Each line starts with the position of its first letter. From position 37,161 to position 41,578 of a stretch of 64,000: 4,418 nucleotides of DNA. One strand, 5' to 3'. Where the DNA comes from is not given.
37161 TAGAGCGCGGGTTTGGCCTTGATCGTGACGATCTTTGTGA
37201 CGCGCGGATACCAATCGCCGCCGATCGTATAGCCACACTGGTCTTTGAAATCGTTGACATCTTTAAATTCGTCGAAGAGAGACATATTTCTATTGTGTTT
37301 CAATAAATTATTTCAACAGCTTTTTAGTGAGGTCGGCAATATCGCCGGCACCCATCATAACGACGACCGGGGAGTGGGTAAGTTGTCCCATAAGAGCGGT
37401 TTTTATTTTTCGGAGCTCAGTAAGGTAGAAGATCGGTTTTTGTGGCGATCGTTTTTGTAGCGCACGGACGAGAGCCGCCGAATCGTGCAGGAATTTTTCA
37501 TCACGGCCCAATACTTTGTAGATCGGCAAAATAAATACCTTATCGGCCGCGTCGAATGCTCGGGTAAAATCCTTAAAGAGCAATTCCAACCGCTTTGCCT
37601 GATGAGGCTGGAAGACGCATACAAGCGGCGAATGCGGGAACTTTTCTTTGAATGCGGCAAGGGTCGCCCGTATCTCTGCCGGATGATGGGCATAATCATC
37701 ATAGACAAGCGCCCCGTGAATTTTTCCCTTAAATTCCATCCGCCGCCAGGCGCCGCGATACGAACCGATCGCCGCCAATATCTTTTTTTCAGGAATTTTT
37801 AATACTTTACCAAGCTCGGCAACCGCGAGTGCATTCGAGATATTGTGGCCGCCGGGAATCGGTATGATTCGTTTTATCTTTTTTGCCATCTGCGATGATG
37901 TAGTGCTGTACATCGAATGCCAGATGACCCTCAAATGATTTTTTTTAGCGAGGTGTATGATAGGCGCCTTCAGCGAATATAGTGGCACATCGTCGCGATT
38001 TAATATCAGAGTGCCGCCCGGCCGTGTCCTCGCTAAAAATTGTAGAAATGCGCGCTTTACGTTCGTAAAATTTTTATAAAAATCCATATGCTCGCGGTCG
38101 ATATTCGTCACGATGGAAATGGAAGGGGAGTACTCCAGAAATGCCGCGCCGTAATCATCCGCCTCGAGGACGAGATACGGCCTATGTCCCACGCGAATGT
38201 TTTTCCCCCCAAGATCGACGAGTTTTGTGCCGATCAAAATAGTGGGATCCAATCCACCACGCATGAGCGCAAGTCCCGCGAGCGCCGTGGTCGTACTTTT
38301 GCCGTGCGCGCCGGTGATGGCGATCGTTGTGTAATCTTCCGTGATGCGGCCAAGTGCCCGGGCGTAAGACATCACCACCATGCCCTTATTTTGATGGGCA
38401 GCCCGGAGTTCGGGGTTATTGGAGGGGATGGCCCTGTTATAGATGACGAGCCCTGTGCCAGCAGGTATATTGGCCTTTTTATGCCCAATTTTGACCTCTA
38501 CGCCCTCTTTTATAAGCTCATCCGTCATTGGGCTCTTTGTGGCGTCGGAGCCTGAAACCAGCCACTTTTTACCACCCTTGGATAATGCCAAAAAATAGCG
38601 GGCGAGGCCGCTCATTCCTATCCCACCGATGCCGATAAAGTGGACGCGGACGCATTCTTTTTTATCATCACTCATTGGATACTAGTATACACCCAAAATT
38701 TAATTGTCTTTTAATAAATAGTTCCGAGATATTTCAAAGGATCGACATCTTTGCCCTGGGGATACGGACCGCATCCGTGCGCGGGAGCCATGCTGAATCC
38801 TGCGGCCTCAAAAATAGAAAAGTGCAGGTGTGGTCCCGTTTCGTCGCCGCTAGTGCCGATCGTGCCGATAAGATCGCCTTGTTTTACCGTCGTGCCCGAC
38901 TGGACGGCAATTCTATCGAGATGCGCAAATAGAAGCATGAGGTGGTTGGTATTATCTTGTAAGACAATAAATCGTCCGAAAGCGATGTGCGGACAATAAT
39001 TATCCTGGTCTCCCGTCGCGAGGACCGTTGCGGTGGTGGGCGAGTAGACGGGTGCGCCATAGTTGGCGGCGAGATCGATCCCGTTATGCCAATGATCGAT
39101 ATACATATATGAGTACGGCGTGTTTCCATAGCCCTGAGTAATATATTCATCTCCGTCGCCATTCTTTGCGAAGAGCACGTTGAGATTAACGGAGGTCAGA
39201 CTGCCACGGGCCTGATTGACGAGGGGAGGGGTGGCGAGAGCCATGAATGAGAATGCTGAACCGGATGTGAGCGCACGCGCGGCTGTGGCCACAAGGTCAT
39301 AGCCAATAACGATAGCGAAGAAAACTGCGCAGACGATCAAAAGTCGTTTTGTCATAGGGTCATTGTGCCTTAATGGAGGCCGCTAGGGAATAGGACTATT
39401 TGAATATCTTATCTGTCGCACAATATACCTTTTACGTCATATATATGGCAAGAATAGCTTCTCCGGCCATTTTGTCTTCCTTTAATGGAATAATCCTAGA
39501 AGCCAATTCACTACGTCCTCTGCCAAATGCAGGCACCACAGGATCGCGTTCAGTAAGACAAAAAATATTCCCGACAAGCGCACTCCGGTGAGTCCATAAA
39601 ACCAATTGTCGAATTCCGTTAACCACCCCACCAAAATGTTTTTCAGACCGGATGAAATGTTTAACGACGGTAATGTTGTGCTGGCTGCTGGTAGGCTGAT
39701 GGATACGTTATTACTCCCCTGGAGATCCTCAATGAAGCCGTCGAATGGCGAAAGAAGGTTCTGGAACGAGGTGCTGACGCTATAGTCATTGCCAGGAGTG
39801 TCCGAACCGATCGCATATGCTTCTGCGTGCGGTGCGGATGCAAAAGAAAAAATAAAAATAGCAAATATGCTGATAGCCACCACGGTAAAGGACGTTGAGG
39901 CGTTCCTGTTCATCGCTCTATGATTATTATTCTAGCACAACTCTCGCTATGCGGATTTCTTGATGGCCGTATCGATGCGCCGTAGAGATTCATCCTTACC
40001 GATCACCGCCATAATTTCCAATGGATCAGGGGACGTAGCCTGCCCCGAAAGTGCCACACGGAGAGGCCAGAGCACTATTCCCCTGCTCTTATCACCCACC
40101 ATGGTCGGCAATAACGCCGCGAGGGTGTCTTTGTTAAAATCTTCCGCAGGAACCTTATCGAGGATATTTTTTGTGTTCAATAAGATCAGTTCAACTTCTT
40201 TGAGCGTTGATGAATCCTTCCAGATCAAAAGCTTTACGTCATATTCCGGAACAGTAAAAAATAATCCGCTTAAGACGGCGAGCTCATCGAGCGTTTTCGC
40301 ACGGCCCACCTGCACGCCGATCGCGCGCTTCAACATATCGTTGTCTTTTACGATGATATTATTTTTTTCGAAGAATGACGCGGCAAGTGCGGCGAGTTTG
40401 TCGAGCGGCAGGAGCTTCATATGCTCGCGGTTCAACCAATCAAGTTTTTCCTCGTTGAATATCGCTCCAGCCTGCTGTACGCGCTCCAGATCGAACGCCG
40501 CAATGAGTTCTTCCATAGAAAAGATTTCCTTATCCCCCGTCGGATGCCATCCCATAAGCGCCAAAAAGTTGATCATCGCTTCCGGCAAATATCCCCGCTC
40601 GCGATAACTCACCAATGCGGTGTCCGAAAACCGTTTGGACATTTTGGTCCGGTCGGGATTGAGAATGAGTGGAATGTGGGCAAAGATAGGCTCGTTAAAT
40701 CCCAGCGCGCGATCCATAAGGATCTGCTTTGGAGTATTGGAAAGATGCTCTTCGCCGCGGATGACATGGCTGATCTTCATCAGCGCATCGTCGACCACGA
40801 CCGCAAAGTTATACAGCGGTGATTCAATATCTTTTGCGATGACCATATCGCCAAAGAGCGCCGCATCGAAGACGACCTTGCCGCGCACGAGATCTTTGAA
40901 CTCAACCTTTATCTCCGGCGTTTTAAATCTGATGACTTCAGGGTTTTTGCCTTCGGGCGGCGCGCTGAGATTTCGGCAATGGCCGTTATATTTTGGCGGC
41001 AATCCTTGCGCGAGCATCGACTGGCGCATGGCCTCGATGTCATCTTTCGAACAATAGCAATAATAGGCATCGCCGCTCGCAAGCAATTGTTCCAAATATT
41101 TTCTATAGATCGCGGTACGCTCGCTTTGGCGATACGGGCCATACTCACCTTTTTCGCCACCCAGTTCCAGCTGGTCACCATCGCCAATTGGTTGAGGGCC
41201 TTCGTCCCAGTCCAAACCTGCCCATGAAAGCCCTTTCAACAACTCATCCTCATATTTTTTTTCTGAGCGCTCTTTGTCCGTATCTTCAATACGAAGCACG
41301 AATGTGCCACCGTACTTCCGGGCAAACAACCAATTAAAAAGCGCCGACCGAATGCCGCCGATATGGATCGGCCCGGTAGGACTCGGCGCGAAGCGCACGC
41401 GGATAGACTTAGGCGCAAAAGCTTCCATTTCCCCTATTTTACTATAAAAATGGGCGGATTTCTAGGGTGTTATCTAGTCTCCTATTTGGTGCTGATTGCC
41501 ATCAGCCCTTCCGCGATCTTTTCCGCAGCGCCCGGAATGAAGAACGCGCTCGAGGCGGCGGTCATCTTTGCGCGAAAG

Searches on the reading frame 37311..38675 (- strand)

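Call 33: search_protein_families(library=pfam, proteins=[window:37311-38675:-], max_evalue=0.001)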
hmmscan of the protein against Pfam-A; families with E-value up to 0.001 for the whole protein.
window:37311-38675:- (455 aa): 3 families
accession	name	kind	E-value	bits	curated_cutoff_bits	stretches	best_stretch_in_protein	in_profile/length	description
PF01225.30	Mur_ligase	-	5.4e-20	72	21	1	11-115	2-94/95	Mur ligase family, catalytic domain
PF08245.18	Mur_ligase_M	-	2.9e-18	67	24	1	120-286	1-197/200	Mur ligase middle domain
PF02875.26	Mur_ligase_C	-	8.8e-18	65.8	28.4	1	311-444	1-127/127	Mur ligase, glutamate ligase domain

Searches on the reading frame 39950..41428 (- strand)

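Call 33: search_protein_families(library=pfam, proteins=[window:39950-41428:-], max_evalue=0.001)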
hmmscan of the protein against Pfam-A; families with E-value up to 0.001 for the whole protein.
window:39950-41428:- (493 aa): 2 families
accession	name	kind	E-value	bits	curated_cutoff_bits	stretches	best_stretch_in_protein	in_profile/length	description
PF00749.27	tRNA-synt_1c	-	1.9e-97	326.4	23.4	1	9-331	2-314/314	tRNA synthetases class I (E and Q), catalytic domain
PF19269.4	Anticodon_2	-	3.3e-23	83.1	23.6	1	345-489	2-141/141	Anticodon binding domain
